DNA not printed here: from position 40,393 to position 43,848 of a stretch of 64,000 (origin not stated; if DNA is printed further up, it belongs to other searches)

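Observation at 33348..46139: Candidate beta-1,2-glucan (or related beta-glucan) utilisation locus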

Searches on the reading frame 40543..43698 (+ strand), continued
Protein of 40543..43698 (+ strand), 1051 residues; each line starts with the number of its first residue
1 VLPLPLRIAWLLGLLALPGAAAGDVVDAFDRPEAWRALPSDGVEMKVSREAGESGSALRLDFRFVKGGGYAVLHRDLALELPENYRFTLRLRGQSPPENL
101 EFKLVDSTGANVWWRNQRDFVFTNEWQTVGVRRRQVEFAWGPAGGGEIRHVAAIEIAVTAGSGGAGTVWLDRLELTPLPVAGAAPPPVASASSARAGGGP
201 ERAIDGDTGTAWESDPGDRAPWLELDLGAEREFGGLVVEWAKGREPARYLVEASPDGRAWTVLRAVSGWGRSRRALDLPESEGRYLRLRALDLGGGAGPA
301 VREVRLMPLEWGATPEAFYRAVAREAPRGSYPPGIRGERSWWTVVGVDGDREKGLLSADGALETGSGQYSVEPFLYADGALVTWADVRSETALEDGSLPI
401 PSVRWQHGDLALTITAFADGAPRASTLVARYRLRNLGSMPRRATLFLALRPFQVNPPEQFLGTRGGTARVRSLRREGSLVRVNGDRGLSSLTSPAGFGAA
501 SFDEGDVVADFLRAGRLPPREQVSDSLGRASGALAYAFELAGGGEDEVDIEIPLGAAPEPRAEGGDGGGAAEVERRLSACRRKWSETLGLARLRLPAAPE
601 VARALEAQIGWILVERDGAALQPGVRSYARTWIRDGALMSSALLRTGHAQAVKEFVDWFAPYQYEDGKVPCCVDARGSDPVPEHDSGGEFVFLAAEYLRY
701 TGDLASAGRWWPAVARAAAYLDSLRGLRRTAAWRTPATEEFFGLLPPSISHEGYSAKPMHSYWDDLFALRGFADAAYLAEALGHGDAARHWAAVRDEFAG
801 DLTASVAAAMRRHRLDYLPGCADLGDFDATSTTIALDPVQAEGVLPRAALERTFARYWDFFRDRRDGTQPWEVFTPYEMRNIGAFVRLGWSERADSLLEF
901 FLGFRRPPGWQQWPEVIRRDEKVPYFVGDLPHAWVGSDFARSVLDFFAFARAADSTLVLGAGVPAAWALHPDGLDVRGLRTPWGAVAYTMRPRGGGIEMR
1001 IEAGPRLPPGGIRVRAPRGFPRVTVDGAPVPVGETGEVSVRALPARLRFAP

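Call 78: find_encoding_contigs(protein=P0001, flank=10000, max_places=1)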
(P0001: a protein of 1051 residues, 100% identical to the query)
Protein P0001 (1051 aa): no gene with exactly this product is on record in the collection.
